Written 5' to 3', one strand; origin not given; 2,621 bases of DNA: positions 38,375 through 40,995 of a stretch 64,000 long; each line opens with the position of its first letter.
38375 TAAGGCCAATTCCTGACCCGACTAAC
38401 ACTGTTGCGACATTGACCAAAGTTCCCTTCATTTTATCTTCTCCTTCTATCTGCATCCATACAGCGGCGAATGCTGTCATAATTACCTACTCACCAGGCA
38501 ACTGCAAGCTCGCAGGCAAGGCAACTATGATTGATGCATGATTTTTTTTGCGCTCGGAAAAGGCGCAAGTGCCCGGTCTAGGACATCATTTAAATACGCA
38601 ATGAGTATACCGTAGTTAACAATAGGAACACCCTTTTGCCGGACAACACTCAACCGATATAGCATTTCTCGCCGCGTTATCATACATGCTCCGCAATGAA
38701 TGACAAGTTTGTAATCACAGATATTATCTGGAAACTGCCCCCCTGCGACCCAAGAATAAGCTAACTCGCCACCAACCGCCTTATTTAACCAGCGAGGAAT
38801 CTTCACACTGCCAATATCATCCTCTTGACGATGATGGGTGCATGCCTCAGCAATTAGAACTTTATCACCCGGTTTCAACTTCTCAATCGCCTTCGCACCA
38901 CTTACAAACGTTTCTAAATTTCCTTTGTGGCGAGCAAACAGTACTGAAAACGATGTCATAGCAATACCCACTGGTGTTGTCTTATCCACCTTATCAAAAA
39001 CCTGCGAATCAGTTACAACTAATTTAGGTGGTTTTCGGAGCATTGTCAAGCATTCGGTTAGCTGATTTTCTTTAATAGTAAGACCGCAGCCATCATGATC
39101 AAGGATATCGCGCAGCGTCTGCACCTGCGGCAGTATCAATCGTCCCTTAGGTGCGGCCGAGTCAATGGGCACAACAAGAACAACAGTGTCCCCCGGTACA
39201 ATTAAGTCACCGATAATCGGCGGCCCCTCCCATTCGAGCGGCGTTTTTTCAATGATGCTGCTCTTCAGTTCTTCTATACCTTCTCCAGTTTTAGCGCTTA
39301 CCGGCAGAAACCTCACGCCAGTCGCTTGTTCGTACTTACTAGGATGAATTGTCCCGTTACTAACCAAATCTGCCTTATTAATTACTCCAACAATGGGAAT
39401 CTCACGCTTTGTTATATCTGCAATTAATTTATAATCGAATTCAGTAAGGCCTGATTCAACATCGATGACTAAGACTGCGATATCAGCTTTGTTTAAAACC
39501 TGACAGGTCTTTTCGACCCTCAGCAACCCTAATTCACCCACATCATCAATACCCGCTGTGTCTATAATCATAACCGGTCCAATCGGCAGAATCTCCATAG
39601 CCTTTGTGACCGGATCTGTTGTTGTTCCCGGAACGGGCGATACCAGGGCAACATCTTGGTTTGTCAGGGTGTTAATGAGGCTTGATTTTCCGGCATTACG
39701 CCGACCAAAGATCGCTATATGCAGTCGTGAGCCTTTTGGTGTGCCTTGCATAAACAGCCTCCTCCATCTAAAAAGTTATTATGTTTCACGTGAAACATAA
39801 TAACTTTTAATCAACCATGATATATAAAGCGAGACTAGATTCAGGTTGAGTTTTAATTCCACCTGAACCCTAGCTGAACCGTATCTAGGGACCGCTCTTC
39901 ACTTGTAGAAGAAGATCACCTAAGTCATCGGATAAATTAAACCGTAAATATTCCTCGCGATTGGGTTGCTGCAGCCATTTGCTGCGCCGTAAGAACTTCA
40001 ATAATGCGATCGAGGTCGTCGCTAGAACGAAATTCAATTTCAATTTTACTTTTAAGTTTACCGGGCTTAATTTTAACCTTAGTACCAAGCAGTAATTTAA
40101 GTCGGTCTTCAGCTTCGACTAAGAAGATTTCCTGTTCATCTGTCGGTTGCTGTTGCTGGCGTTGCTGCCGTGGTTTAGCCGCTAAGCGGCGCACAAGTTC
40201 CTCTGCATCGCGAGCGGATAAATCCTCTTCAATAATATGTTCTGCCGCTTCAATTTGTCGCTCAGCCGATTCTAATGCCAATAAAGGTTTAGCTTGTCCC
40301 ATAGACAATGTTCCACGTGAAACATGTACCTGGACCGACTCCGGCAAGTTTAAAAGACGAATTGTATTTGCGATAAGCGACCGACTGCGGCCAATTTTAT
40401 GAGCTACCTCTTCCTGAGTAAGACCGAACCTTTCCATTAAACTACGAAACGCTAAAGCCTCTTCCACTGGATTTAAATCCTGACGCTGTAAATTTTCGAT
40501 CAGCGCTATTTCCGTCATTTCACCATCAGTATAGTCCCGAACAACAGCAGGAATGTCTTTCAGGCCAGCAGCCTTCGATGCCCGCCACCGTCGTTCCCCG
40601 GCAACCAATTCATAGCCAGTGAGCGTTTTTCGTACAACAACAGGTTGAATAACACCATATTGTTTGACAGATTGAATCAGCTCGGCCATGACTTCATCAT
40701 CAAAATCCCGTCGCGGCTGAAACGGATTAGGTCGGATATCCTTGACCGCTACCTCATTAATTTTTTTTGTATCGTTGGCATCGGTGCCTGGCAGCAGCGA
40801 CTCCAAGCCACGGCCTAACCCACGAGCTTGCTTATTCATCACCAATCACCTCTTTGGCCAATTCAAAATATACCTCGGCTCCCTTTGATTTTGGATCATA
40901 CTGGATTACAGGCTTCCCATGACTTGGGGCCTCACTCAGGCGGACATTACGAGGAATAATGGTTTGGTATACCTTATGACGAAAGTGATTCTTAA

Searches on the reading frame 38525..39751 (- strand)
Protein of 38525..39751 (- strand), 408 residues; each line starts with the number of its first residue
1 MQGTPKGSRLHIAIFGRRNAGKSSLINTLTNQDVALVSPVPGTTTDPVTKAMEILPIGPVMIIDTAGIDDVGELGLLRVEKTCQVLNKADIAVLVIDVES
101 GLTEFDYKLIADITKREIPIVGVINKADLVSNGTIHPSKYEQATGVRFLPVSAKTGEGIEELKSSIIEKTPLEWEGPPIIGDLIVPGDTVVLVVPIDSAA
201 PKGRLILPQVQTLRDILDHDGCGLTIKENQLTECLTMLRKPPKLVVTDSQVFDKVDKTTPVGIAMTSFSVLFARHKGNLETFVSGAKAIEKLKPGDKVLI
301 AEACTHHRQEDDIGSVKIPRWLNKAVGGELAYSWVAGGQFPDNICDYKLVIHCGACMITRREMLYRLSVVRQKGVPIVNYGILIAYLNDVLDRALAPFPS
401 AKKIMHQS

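Call 31: search_protein_families(library=pfam, proteins=[window:38525-39751:-])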
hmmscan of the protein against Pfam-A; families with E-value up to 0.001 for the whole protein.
window:38525-39751:- (408 aa): 10 families
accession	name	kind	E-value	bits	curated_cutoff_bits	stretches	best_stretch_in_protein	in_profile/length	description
PF18133.7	HydF_tetramer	-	6.2e-49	165.2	22.6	1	280-397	1-118/118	Hydrogen maturase F tetramerization domain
PF18128.7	HydF_dimer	-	9.8e-39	131.9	23.4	1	179-277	1-99/99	Hydrogen maturase F dimerization domain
PF01926.29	MMR_HSR1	-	1.3e-22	80.4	21.9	1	11-126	1-113/113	50S ribosome-binding GTPase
PF02421.24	FeoB_N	-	2e-12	47.3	27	1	11-166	2-156/156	Ferrous iron transport protein B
PF00009.33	GTP_EFTU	-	3.5e-10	40.2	26.5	1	80-171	84-187/188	Elongation factor Tu GTP binding domain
PF03193.22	RsgA_GTPase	-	1.8e-09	38.1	30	1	88-170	22-108/174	RsgA GTPase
PF00350.29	Dynamin_N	-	2.3e-08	34.7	27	1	12-44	1-33/168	Dynamin family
PF00071.28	Ras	-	1.1e-05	25.5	21.6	1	12-169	2-159/162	Ras family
PF10662.15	PduV-EutP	-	0.00038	20.7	21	0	87-166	62-141/143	Ethanolamine utilisation - propanediol utilisation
PF16897.10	MMR_HSR1_Xtn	-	0.00084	19.7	35.2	0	118-169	56-103/106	C-terminal region of MMR_HSR1 domain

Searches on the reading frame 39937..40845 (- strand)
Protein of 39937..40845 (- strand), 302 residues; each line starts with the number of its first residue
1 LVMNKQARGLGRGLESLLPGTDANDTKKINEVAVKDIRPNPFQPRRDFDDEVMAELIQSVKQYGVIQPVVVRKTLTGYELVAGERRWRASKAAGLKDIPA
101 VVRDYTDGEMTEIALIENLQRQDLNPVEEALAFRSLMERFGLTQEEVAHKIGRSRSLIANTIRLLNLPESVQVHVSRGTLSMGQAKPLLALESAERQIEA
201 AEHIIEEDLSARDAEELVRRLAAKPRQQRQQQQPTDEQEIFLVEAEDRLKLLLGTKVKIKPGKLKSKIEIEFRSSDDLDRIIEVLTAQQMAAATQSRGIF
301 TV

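Call 31: search_protein_families(library=pfam, proteins=[window:39937-40845:-])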
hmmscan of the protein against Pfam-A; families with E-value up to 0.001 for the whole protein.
window:39937-40845:- (302 aa): 4 families
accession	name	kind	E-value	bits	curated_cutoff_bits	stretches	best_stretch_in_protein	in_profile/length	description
PF02195.25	ParB_N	-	8.9e-37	125.5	26.3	1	28-120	2-95/95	ParB N-terminal domain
PF17762.8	HTH_ParB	-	8.8e-36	122.6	22.6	1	122-221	1-100/102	ParB HTH domain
PF23552.2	ParB_C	-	1.8e-06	27.7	23.8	1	245-285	8-49/50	ParB dimerisation domain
PF23433.1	DUF7119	-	0.00087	19.6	30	0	155-222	61-127/141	Family of unknown function (DUF7119)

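Call 92: find_homologous_proteins(query=window:39937-40845:-, max_evalue=1e-80)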
Query window:39937-40845:- (302 aa): 610 proteins with E <= 1e-80 among 8000 candidates; the best 120 are listed.
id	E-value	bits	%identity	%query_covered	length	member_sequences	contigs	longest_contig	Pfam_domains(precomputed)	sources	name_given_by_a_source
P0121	2.8e-184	629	100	99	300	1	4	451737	PF17762.9,PF23552.3,PF02195.27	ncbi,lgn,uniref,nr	ncbi:Stage 0 sporulation protein J [bioreactor metagenome]|uniref:Stage 0 sporulation protein J n=1 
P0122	7.2e-184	627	100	99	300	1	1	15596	PF17762.9,PF23552.3,PF02195.27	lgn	-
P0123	1.4e-150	518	82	99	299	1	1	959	PF17762.9,PF23552.3,PF02195.27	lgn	-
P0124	5.2e-150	516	83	99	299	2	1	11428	PF17762.9,PF02195.27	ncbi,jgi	ncbi:MAG: ParB/RepB/Spo0J family partition protein [Negativicutes bacterium]|jgi:ParB family chromos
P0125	1.8e-147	508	80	99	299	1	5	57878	PF17762.9,PF23552.3,PF02195.27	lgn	-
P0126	2.6e-147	508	80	99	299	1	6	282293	PF17762.9,PF23552.3,PF02195.27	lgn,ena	-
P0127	1.1e-144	499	79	99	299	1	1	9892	PF17762.9,PF23552.3,PF02195.27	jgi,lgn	jgi:ParB-like partition proteins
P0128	2.1e-141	488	78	98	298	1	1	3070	PF17762.9,PF02195.27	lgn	-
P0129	1.6e-139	482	77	99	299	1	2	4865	PF17762.9,PF02195.27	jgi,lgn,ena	-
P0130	1.4e-136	472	75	99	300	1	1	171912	PF17762.9,PF02195.27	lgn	-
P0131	2.3e-134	465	74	99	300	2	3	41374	PF17762.9,PF02195.27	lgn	-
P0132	2.1e-129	449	72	99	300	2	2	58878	PF17762.9,PF02195.27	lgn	-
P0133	4.3e-129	448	72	99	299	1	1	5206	PF17762.9,PF02195.27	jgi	-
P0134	1.4e-127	443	71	99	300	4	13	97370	PF17762.9,PF23552.3,PF02195.27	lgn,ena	-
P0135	1.4e-125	436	70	98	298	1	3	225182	PF17762.9,PF23552.3,PF02195.27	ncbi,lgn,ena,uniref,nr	ncbi:ParB/RepB/Spo0J family partition protein [Sporolituus thermophilus]|uniref:Chromosome partition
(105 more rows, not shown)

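Call 93: find_encoding_contigs(protein=P0122, flank=3000, max_places=2)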
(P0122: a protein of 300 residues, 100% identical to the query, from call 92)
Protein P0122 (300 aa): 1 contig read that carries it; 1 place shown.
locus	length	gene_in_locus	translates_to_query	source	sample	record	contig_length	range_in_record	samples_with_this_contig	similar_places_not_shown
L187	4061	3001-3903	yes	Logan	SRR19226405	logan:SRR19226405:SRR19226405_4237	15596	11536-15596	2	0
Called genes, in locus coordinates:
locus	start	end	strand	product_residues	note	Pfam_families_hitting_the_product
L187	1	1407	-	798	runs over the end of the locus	PF02574:S-methyl_trans, PF00809:Pterin_bind, PF02607:B12-binding_2, PF02310:B12-binding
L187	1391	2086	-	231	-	-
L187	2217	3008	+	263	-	PF00142:Fer4_NifH, PF01656:CbiA, PF02374:ArsA_ATPase, PF06564:CBP_BcsQ, PF09140:MipZ, PF10609:ParA, PF13614:AAA_31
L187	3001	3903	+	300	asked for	PF02195:ParB_N, PF17762:HTH_ParB, PF23552:ParB_C (weak)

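Call 94: find_encoding_contigs(protein=P0126, flank=3000, max_places=2)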
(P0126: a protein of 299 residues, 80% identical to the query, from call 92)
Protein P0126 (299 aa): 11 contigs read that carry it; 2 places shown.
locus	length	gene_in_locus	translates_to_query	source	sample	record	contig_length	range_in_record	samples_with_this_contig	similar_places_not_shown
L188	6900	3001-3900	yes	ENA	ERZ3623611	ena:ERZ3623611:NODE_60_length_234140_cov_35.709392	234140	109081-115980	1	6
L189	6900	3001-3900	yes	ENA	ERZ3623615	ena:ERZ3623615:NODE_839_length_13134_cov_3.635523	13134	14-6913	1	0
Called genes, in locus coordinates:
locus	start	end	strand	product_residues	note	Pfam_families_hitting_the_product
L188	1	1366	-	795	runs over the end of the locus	PF02574:S-methyl_trans, PF00809:Pterin_bind, PF02607:B12-binding_2, PF02310:B12-binding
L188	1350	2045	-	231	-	-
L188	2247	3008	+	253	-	PF00142:Fer4_NifH, PF01656:CbiA, PF02374:ArsA_ATPase (weak), PF06564:CBP_BcsQ, PF09140:MipZ, PF10609:ParA, PF13614:AAA_31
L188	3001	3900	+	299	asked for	PF02195:ParB_N, PF17762:HTH_ParB, PF23552:ParB_C (weak)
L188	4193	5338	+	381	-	PF00266:Aminotran_5, PF00155:Aminotran_1_2, PF01212:Beta_elim_lyase (weak), PF01041:DegT_DnrJ_EryC1, PF01053:Cys_Met_Meta_PP (weak)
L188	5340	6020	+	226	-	PF04474:DUF554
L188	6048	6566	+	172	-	PF14584:DUF4446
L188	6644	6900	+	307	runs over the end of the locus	PF01551:Peptidase_M23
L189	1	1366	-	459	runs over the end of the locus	?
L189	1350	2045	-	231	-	-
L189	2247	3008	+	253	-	PF00142:Fer4_NifH, PF01656:CbiA, PF02374:ArsA_ATPase (weak), PF06564:CBP_BcsQ, PF09140:MipZ, PF10609:ParA, PF13614:AAA_31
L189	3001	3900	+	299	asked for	PF02195:ParB_N, PF17762:HTH_ParB, PF23552:ParB_C (weak)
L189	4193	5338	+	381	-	PF00266:Aminotran_5, PF00155:Aminotran_1_2, PF01212:Beta_elim_lyase (weak), PF01041:DegT_DnrJ_EryC1, PF01053:Cys_Met_Meta_PP (weak)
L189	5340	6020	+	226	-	PF04474:DUF554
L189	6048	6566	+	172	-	PF14584:DUF4446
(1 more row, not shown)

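Call 95: find_encoding_contigs(protein=P0124, flank=3000, max_places=2)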
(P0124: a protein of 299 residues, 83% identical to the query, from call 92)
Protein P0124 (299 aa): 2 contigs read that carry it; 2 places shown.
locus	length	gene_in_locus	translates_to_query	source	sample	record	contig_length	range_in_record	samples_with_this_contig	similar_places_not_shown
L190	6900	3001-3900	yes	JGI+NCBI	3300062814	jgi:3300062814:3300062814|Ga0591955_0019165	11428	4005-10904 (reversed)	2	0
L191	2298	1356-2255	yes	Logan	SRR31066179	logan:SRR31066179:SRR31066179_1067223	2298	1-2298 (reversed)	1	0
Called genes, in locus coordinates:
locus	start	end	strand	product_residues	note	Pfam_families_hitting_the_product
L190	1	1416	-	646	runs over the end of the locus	?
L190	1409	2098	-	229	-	-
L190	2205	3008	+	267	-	PF00142:Fer4_NifH, PF02374:ArsA_ATPase (weak), PF06564:CBP_BcsQ, PF09140:MipZ (weak), PF10609:ParA, PF13614:AAA_31, PF01656:CbiA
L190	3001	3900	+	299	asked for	PF02195:ParB_N, PF17762:HTH_ParB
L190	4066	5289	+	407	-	PF00350:Dynamin_N (faint), PF01926:MMR_HSR1, PF02421:FeoB_N, PF03193:RsgA_GTPase (faint), PF00009:GTP_EFTU, PF18128:HydF_dimer, PF18133:HydF_tetramer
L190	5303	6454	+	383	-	PF00266:Aminotran_5, PF00155:Aminotran_1_2, PF01041:DegT_DnrJ_EryC1 (weak)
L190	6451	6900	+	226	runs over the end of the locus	PF04474:DUF554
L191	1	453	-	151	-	?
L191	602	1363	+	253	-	PF00142:Fer4_NifH, PF01656:CbiA, PF02374:ArsA_ATPase, PF06564:CBP_BcsQ, PF09140:MipZ (weak), PF10609:ParA, PF13614:AAA_31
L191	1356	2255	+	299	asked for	PF02195:ParB_N, PF17762:HTH_ParB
